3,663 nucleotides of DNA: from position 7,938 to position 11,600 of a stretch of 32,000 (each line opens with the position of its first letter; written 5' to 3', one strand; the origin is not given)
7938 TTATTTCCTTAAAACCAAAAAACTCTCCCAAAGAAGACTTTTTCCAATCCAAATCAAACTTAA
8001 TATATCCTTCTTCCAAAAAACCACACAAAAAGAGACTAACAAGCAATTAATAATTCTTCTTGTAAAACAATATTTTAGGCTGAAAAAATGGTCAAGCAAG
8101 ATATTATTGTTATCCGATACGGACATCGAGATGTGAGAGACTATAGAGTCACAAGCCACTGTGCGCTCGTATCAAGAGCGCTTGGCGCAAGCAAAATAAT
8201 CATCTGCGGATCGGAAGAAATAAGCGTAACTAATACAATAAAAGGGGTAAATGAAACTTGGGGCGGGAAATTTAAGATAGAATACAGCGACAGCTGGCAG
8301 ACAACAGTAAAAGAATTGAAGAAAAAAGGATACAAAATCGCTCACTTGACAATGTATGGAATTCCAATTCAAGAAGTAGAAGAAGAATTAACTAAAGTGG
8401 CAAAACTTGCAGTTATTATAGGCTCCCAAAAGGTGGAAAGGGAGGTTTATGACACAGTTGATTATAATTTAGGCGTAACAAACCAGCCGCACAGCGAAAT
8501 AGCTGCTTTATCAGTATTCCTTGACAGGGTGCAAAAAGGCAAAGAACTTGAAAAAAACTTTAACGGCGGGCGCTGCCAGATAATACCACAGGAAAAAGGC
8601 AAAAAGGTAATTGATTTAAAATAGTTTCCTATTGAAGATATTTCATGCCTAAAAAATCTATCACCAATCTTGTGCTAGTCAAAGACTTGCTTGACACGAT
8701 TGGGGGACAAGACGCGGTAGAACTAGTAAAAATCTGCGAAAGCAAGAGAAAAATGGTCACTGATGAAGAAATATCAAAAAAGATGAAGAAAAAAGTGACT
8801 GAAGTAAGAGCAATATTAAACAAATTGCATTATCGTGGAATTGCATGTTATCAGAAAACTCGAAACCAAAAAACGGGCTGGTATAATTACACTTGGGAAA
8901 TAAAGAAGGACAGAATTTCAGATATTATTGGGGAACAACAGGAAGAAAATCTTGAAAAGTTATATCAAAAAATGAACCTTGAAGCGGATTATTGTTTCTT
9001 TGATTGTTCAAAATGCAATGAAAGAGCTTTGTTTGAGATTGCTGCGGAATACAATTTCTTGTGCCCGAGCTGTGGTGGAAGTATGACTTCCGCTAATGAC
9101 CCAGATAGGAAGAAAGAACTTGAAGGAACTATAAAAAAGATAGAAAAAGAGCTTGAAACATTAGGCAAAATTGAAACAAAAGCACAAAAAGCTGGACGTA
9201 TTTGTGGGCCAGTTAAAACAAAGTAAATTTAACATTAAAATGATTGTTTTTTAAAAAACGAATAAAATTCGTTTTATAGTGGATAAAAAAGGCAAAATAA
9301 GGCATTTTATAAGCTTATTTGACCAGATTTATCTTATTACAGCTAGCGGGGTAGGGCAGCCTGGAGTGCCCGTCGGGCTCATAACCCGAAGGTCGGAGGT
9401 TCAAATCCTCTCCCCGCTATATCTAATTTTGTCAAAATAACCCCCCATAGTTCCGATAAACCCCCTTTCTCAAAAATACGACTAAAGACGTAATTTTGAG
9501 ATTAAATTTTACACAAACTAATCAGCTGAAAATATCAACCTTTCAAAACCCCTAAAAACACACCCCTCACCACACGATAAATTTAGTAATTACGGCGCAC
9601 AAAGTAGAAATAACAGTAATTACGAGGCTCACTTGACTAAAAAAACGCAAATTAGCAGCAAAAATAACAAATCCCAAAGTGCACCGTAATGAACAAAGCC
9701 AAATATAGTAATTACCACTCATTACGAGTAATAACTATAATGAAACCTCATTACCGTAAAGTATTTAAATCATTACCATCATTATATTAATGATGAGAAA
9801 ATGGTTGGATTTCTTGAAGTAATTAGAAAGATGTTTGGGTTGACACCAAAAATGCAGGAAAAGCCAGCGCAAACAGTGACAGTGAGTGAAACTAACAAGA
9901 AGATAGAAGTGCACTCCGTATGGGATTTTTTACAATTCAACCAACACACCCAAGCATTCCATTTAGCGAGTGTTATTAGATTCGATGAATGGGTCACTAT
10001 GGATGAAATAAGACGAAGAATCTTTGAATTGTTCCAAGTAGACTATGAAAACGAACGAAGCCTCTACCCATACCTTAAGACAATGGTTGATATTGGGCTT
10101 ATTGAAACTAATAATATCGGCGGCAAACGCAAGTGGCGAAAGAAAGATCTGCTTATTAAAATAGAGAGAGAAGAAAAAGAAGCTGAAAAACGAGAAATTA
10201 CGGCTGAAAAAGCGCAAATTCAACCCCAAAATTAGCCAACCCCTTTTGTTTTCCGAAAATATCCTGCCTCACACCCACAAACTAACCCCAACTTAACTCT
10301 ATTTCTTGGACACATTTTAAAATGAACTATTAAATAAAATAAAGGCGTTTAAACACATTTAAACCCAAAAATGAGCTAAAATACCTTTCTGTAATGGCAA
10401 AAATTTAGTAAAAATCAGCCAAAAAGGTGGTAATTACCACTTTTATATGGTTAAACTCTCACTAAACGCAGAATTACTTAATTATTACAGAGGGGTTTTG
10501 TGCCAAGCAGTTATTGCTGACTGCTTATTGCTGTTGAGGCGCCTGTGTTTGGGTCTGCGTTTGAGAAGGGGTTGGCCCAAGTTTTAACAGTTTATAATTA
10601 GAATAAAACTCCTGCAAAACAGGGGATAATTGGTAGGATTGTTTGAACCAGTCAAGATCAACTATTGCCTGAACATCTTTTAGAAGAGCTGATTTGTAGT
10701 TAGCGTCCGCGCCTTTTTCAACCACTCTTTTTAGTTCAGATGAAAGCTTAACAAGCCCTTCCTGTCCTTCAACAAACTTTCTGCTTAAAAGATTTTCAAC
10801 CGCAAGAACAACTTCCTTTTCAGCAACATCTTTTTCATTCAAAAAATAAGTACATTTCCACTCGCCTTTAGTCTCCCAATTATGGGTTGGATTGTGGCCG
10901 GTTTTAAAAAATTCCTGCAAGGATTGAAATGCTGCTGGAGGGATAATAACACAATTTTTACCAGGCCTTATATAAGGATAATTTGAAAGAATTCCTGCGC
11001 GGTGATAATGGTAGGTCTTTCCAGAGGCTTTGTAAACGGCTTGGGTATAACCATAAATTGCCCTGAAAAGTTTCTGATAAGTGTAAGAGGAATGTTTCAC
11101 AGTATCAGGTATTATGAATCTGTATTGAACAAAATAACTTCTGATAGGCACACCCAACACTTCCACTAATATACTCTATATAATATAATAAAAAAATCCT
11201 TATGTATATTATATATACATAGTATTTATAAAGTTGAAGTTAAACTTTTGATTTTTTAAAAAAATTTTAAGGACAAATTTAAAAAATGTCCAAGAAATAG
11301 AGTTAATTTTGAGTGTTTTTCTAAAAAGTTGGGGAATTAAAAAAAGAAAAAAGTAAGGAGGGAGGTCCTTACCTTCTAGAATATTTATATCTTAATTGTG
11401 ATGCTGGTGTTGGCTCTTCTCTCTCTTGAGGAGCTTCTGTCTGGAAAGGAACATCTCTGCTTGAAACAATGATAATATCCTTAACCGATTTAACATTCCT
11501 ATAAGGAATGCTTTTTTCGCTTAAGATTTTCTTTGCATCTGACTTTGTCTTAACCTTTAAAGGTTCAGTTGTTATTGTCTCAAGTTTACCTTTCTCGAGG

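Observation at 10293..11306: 1-kb cassette: unknown 213-aa GTG-initiated ORF bracketed by a perfect 20-bp inverted repeat fused to TATA-like boxes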

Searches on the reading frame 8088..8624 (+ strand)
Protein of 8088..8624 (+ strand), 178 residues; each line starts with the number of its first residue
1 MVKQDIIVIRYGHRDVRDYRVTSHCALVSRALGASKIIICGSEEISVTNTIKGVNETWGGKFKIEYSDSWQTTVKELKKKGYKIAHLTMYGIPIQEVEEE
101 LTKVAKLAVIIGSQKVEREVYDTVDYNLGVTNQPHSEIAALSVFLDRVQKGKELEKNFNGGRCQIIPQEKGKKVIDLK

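Call 42: search_protein_families(library=pfam, proteins=[window:8088-8624:+], max_evalue=0.001)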
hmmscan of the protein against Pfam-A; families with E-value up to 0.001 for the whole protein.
window:8088-8624:+ (178 aa): 2 families
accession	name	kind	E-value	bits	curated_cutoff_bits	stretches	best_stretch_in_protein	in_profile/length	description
PF01994.21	Trm56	-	1.1e-45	154.8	25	1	58-175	1-119/119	tRNA ribose 2'-O-methyltransferase, aTrm56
PF00588.24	SpoU_methylase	-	0.0002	21.9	29.7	1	28-113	21-103/142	SpoU rRNA Methylase family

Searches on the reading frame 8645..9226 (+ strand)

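Call 8: search_protein_families(library=pfam, proteins=[window:8645-9226:+], max_evalue=0.1)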
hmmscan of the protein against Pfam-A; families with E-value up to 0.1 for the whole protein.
window:8645-9226:+ (193 aa): 13 families
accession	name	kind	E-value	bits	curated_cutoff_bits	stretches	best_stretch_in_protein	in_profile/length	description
PF02002.24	TFIIE_alpha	-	1.6e-15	57.3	22.9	1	11-113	2-103/105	TFIIE alpha subunit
PF08271.17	Zn_Ribbon_TF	-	0.00053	19.9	29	1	121-158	3-39/43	TFIIB zinc-binding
PF21984.2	DnaD_N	-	0.00097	19.7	27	1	29-100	27-99/101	DnaD N-terminal domain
PF18858.6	LPD39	-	0.013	15.6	27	1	18-110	90-183/198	Large polyvalent protein associated domain 39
PF03444.21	HrcA_DNA-bdg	-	0.017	15.2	21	0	26-62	12-48/79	Winged helix-turn-helix transcription repressor, HrcA DNA-binding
PF07562.20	NCD3G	-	0.02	15.2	38.9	1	109-144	17-49/54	Nine Cysteines Domain of family 3 GPCR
PF06906.16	DUF1272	-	0.034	14.7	25.3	1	110-148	18-52/57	Protein of unknown function (DUF1272)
PF24441.1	DUF7560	-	0.041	14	27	0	134-148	2-16/44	Family of unknown function (DUF7560)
PF04637.17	Herpes_pp85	-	0.044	12.5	19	1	40-139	132-229/542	Herpesvirus phosphoprotein 85 (HHV6-7 U14/HCMV UL25)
PF23783.1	Zn_ribbon_TiaS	-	0.048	13.9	27.3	0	139-150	3-14/41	TiaS C-terminal zinc ribbon domain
PF14319.11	Zn_Tnp_IS91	-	0.053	13.9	26.3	1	95-149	15-68/90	Transposase zinc-binding domain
PF24615.2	Spectrin_Anc-1_2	-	0.073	13.8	28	0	84-128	36-77/105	Nuclear anchorage protein 1, spectrin repeat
PF05973.20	Gp49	-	0.077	13.5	23.9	0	26-73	16-62/90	Phage derived protein Gp49-like (DUF891)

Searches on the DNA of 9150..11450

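Call 84: search_rna_families(source=window, start=9150, end=11450, threshold=evalue, max_evalue=1)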
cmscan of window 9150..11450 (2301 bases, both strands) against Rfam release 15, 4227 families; matches with E-value up to 1: 1.
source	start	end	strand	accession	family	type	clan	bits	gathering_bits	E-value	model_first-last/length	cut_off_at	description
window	9345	9419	+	RF00005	tRNA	Gene; tRNA;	CL00001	62.7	29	1.2e-12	1-71/71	no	tRNA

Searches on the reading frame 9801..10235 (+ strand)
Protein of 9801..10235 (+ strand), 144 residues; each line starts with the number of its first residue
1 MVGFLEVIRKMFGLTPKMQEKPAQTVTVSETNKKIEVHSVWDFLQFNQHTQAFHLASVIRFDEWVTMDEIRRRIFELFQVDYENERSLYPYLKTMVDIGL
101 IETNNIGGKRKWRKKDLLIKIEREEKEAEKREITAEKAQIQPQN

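Call 8: search_protein_families(library=pfam, proteins=[window:9801-10235:+], max_evalue=0.1)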
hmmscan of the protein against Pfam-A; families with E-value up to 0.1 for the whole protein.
window:9801-10235:+ (144 aa): 2 families
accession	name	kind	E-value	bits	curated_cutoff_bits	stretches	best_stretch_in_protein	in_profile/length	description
PF03551.20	PadR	-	0.046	14.2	27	0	84-107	30-53/75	Transcriptional regulator PadR-like family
PF04836.17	IFRD_C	-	0.066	14.3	21.4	0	6-34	2-30/52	Interferon-related protein conserved region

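Call 9: search_protein_families(library=phrogs, proteins=[window:9801-10235:+], max_evalue=0.1)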
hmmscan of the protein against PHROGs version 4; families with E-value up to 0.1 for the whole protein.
window:9801-10235:+ (144 aa): 1 family
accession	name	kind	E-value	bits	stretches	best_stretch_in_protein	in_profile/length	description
phrog_4278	-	unknown function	0.0023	18.7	1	69-109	51-90/127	-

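Call 63: search_protein_families(library=ncbifam, proteins=[window:9801-10235:+], max_evalue=1)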
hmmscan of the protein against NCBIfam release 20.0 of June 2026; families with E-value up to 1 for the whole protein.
window:9801-10235:+ (144 aa): 0 families
